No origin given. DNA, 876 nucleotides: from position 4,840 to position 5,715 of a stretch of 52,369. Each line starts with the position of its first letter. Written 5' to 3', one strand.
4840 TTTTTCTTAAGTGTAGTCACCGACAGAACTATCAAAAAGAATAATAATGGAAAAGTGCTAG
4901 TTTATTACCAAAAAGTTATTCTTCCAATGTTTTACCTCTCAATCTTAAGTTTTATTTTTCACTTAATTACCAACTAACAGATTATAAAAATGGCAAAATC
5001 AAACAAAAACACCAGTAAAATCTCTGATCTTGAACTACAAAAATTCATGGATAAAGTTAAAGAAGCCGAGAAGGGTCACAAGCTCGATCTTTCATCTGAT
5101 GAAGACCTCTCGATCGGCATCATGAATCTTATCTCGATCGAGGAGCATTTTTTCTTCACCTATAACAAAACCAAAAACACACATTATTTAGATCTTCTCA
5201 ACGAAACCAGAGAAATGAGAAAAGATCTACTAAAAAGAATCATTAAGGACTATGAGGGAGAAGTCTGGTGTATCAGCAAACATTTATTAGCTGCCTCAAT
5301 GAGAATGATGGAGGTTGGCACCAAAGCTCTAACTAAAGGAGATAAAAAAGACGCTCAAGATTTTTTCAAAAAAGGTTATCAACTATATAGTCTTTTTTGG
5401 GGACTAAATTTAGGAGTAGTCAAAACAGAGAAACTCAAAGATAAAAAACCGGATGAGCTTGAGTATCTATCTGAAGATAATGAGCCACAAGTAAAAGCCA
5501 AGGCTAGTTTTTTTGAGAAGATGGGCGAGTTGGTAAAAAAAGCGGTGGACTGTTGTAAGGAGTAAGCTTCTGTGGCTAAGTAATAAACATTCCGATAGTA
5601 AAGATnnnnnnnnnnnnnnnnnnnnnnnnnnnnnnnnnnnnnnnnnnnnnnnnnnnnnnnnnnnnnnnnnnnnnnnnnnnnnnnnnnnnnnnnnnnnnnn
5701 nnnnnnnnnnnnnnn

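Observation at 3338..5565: Four-gene Cys-motif extension of the ars operon: candidate undescribed trans-envelope redox or metalloid module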

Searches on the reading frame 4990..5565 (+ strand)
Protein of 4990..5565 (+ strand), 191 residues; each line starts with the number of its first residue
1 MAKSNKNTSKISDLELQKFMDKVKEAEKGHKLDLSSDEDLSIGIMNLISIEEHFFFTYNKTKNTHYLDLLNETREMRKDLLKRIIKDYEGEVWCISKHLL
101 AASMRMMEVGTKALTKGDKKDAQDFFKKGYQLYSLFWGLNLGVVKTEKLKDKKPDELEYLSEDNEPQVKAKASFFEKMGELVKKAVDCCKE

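Call 3: search_protein_families(library=pfam, proteins=[window:4990-5565:+], max_evalue=0.1)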
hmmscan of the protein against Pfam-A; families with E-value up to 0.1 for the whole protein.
window:4990-5565:+ (191 aa): 0 families

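Call 4: search_protein_families(library=ncbifam, proteins=[window:4990-5565:+], max_evalue=0.1)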
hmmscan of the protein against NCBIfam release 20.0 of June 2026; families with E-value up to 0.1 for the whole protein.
window:4990-5565:+ (191 aa): 0 families

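Call 9: search_protein_families(library=padloc, proteins=[window:4990-5565:+], max_evalue=0.1)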
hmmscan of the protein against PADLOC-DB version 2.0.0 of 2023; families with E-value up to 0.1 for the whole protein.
window:4990-5565:+ (191 aa): 0 families

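Call 20: find_homologous_proteins(query=window:4990-5565:+, max_evalue=0.001)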
Query window:4990-5565:+ (191 aa): 8000 proteins with E <= 0.001 among 8000 candidates; the best 120 are listed.
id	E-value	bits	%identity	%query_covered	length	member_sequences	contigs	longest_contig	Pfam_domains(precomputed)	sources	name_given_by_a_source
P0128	5.8e-109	380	91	100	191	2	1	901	-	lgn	-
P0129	6.9e-109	380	94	96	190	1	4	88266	-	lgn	-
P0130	2.2e-102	359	88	100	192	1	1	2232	-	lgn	-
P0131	1.1e-98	347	85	98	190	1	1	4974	-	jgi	jgi:hypothetical protein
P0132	1.1e-96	340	85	95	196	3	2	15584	-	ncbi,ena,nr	ncbi:MAG TPA: hypothetical protein PLM16_00990 [Candidatus Woesebacteria bacterium]|nr:hypothetical 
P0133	7.4e-94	331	80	100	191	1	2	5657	-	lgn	-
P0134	3.7e-86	306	75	100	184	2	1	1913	-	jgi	jgi:hypothetical protein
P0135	1.3e-85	304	73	100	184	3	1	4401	-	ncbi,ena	-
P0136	3.8e-85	303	77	93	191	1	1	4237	-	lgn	-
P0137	4.1e-84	299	74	94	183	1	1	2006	-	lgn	-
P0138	7.7e-84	298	73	98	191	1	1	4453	-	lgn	-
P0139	4.5e-83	296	72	97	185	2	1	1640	-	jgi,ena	-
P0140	4.8e-83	296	75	93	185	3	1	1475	-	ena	-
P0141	9.9e-83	295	73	97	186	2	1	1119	-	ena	-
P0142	1.3e-82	294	74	93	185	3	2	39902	-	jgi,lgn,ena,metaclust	metaclust:\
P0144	1.7e-82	294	75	95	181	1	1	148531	-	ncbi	ncbi:MAG: hypothetical protein Fur009_1160 [Candidatus Microgenomates bacterium]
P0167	2.5e-81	290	75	93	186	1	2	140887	-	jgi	jgi:hypothetical protein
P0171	3.0e-81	290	72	93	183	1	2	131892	-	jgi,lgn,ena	-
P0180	7.0e-81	289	71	94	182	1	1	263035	-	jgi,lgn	jgi:hypothetical protein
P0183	8.0e-81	288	73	95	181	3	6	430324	-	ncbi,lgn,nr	ncbi:MAG: hypothetical protein KatS3mg092_0329 [Patescibacteria group bacterium]|nr:MAG: hypothetica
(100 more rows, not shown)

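Call 25: search_solved_structures(query=A2, max_evalue=10)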
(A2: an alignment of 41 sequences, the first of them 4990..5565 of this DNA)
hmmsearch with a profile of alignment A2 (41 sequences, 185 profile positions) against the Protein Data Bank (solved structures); distinct sequences matched with E-value up to 10: 2.
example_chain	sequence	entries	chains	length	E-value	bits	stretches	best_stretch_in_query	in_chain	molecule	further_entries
8qah_A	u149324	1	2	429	2.9e-05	27.1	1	54-127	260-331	sc-CC-8-58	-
2wqh_A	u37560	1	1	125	5.9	9.8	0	102-128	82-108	CTPR3Y3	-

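Call 32: predict_structure(alignment_id=A2)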
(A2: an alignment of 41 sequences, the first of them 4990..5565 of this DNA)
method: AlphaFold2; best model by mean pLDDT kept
length: 191 residues; sequences in the alignment: 41
mean_pLDDT: 61.5   pTM: 0.39
mean pLDDT of the five models: 61.5, 60.6, 60.2, 56.3, 49.3
residues with pLDDT >= 90: 2; 70-90: 70; 50-70: 71; < 50: 48
segments of 3 or more residues with pLDDT < 50: 1-11, 24-34, 87-89, 151-155, 181-191
pLDDT, mean of each block of 10 residues (from residue 1): 38 55 46 53 72 71 78 76 55 65 76 81 78 72 54 49 58 51 41 37
secondary structure, 60 per line:
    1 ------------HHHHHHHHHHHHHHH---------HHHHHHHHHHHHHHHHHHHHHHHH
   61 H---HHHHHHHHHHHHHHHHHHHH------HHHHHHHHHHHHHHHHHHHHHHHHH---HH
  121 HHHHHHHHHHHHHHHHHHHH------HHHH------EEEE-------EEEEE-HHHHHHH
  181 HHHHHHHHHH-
elements in order: H13-27 H37-61 H65-84 H91-115 H119-140 H147-150 E157-160 E168-172 H174-190

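Call 36: fold_search(model_id=the predicted structure, library=pdb)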
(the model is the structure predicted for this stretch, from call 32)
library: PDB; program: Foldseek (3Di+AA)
matches with E <= 10: 287; with E <= 0.001: 0
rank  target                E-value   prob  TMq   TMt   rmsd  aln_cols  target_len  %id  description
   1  9onr_A                2.5e-01  0.60  0.24  0.32   8.9       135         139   12  rubrerythrin- E53A E124A (released 2025-06-25)
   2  7o93_B                3.3e-01  0.54  0.29  0.34   8.4       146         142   13  diMn-sulerythrin (released 2021-12-01)
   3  7ppt_B                3.5e-01  0.51  0.28  0.34   8.4       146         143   13  Structure of diFe-Sulerythrin at 0.26 MGy total absorbed dose (released 2022-06-08)
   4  4di0_B                4.1e-01  0.38  0.24  0.29   9.0       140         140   13  The structure of Rubrerythrin from Burkholderia pseudomallei (released 2012-02-08)
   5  7o8d_A                4.1e-01  0.35  0.26  0.30   8.8       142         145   13  diFe-sulerythrin oxidised by H2O2 (released 2021-12-01)
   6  7o9d_B                4.4e-01  0.35  0.26  0.30   8.8       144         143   13  peroxide-bound diCo-sulerythrin (released 2021-12-01)
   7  8fxd_5                4.6e-01  0.35  0.25  0.30   8.9       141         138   12  Rubrerythrin from B. pseudomallei: manganese-bound (released 2024-02-07)
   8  7o99_A                5.2e-01  0.47  0.29  0.35   8.1       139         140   12  diMn-sulerythrin (released 2021-12-01)
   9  4evd                  5.5e-01  0.60  0.26  0.35  14.4       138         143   15  Crystal Structure HP-NAP from strain YS29 cadmium loaded (Cocrystallization 50mM) (released 2012-06-27)
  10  1j30_B                5.5e-01  0.51  0.28  0.35   8.1       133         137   10  The crystal structure of sulerythrin, a rubrerythrin-like protein from a strictly aerobic and thermoacidiphilic archae (released 2003-10-14)
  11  4di0_A                5.5e-01  0.38  0.25  0.31   8.8       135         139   12  The structure of Rubrerythrin from Burkholderia pseudomallei (released 2012-02-08)
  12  7ppt_A                5.8e-01  0.35  0.26  0.30   8.4       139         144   12  Structure of diFe-Sulerythrin at 0.26 MGy total absorbed dose (released 2022-06-08)
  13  7ppv_B                6.1e-01  0.38  0.28  0.34   8.4       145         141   13  Structure of diFe-Sulerythrin at 2.70 MGy total absorbed dose (released 2022-06-08)
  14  9taq_C                7.3e-01  0.57  0.30  0.42   9.2       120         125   12  De novo photoenzyme variant ABLE-E116C-TXT H49A-L42T (photoABLE1 precursor) in complex with substrate (released 2026-03-25)
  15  1nnq_A                7.3e-01  0.28  0.27  0.30  14.3       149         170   11  rubrerythrin from Pyrococcus furiosus Pfu-1210814 (released 2004-03-02)
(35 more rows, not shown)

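Call 48: search_protein_families(library=pfam, alignment_id=A2, max_evalue=10)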
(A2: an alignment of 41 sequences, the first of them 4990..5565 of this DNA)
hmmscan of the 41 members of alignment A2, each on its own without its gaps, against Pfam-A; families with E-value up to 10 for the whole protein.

A. member 1, window:4990-5565:+ (191 aa): 0 families

B. families by the number of members that match (of 41 scanned): 15 families
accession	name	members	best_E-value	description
PF07470.19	Glyco_hydro_88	4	0.026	Glycosyl Hydrolase Family 88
PF06798.17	PrkA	2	0.037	PrkA serine protein kinase C-terminal domain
PF04858.18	TH1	2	0.059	TH1 protein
PF19909.4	DUF6382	2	0.066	Domain of unknown function (DUF6382)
PF04007.18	DUF354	1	0.0041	Protein of unknown function (DUF354)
PF10385.14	RNA_pol_Rpb2_45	1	0.015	RNA polymerase beta subunit external 1 domain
PF19914.5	WEF-hand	1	0.017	Wolframin EF-hand domain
PF24905.1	TTC3_9th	1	0.06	TTC3, helical domain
PF20503.3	DUF6730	1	0.067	Family of unknown function (DUF6730)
PF19057.6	PH_19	1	0.09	PH domain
PF17787.7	PH_14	1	0.09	PH domain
PF04921.20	XAP5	1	0.12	XAP5, circadian clock regulator C-terminal domain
PF05464.17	Phi-29_GP4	1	0.84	Phi-29-like late genes activator (early protein GP4)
PF20216.3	DUF6576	1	1.1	Family of unknown function (DUF6576)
PF08112.16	ATP-synt_E_2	1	1.1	ATP synthase epsilon subunit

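Call 72: search_solved_structures(query=A6, max_evalue=10)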
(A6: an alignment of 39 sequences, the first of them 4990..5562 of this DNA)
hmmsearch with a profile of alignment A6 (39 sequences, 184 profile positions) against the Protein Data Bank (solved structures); distinct sequences matched with E-value up to 10: 1.
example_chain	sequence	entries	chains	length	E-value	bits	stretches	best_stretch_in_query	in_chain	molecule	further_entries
8qah_A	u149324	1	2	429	0.04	17.1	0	52-127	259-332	sc-CC-8-58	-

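Call 75: find_encoding_contigs(protein=P0183, flank=5000, max_places=2)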
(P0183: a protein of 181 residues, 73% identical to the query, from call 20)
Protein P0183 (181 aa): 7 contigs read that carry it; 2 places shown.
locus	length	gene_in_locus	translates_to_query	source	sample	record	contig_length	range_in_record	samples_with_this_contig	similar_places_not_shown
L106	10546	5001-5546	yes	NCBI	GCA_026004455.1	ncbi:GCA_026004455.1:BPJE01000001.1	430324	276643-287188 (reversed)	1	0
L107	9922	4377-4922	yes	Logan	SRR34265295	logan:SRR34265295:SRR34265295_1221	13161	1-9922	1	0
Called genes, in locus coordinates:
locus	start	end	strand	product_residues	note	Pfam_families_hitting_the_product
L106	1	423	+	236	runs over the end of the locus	PF00403:HMA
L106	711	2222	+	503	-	PF00122:E1-E2_ATPase, PF00702:Hydrolase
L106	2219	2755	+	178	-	PF02600:DsbB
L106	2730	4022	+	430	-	PF00403:HMA, PF13386:DsbD_2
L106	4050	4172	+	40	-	-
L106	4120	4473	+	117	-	PF00462:Glutaredoxin (weak)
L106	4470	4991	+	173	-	-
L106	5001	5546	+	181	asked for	-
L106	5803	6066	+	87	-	PF01022:HTH_5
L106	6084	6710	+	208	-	PF03625:DUF302, PF00462:Glutaredoxin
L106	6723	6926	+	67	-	PF11127:YgaP-like_TM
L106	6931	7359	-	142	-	PF25109:HAD_PNKP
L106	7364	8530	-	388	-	PF01053:Cys_Met_Meta_PP, PF00155:Aminotran_1_2, PF06838:Met_gamma_lyase, PF00266:Aminotran_5 (weak)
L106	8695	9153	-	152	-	PF00578:AhpC-TSA, PF08534:Redoxin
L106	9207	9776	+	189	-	PF14512:TM1586_NiRdase (weak), PF00881:Nitroreductase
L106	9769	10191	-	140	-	PF00892:EamA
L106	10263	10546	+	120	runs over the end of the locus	-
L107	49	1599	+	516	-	PF00122:E1-E2_ATPase, PF00702:Hydrolase, PF08282:Hydrolase_3 (faint)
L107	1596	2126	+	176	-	PF02600:DsbB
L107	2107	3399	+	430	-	PF00403:HMA, PF13386:DsbD_2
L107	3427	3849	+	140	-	PF00462:Glutaredoxin (weak)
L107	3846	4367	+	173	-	-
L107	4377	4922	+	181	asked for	-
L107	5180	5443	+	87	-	PF01022:HTH_5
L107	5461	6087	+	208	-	PF03625:DUF302, PF00462:Glutaredoxin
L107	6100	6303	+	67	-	PF11127:YgaP-like_TM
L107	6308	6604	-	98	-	PF25109:HAD_PNKP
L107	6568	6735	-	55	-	PF25109:HAD_PNKP (weak)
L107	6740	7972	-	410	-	PF01053:Cys_Met_Meta_PP, PF00155:Aminotran_1_2, PF06838:Met_gamma_lyase, PF00266:Aminotran_5 (weak)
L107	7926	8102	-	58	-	-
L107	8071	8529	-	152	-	PF00578:AhpC-TSA, PF08534:Redoxin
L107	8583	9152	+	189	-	PF14512:TM1586_NiRdase (faint), PF00881:Nitroreductase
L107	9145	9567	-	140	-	PF00892:EamA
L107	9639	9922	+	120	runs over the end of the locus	-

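Call 76: find_encoding_contigs(protein=P0180, flank=5000, max_places=2)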
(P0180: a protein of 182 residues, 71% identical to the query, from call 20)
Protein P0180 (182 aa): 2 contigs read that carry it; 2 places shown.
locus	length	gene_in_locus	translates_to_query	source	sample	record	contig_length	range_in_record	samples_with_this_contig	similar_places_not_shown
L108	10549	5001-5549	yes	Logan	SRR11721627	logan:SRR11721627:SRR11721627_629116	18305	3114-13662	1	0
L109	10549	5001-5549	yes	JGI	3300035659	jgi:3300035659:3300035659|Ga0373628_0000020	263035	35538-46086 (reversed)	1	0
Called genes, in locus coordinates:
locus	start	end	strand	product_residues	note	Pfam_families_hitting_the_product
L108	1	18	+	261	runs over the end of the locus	-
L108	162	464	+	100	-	PF25213:HVO_A0261_N (weak), PF01022:HTH_5, PF01638:HxlR (weak)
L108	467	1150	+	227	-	PF10865:DUF2703, PF13192:Thioredoxin_3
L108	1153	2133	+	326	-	PF03773:ArsP_1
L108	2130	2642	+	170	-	-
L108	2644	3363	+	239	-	PF13386:DsbD_2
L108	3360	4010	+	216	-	-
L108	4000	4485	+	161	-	-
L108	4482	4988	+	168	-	-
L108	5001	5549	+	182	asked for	-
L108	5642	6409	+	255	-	-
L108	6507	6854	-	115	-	-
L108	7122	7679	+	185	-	PF13489:Methyltransf_23, PF13847:Methyltransf_31 (faint), PF08241:Methyltransf_11, PF08242:Methyltransf_12 (faint), PF13649:Methyltransf_25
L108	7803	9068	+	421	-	PF00704:Glyco_hydro_18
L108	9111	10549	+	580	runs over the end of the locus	-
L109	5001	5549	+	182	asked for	-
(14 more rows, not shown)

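Call 78: search_protein_families(library=pfam, proteins=[L108:5642-6409:+], max_evalue=0.001)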
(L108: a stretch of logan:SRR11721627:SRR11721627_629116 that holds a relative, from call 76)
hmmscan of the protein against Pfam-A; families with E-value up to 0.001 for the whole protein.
L108:5642-6409:+ (255 aa): 0 families

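Call 81: find_encoding_contigs(protein=P0144, flank=5000, max_places=1)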
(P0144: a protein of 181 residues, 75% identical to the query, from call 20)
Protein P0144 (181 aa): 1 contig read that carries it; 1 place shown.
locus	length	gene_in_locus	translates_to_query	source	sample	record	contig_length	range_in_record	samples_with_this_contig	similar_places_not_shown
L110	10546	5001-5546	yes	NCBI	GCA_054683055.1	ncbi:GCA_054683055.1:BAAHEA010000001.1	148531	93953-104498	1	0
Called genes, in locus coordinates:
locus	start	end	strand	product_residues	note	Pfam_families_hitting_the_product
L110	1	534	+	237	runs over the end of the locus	PF00403:HMA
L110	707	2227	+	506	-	PF00122:E1-E2_ATPase, PF00702:Hydrolase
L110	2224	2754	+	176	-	PF02600:DsbB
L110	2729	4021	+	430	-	PF00403:HMA (weak), PF13386:DsbD_2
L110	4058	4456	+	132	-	-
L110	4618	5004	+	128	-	-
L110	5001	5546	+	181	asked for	-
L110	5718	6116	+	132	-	PF02643:DUF192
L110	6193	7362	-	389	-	PF00162:PGK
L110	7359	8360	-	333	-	PF00044:Gp_dh_N, PF02800:Gp_dh_C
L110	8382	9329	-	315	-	PF03320:FBPase_glpX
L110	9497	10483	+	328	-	PF00274:Glycolytic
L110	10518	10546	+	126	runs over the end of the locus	PF11969:DcpS_C, PF01230:HIT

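Call 82: find_encoding_contigs(protein=P0167, flank=5000, max_places=1)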
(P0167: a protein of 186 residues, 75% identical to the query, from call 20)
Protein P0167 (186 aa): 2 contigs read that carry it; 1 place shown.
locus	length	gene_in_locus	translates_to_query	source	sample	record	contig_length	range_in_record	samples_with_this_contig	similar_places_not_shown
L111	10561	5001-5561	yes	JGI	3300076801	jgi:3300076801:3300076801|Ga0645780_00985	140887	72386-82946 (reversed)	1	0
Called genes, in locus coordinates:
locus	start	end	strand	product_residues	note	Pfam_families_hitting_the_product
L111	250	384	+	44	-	-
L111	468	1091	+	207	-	-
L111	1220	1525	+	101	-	-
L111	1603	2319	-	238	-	PF01925:TauE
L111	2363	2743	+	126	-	PF25213:HVO_A0261_N (weak), PF01638:HxlR (weak), PF01022:HTH_5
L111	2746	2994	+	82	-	PF13192:Thioredoxin_3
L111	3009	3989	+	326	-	PF03773:ArsP_1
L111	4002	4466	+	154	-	-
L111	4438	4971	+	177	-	-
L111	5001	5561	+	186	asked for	-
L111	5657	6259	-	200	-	-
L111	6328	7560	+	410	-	PF21722:Gly_rich_2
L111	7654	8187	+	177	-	-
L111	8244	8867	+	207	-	-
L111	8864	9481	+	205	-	-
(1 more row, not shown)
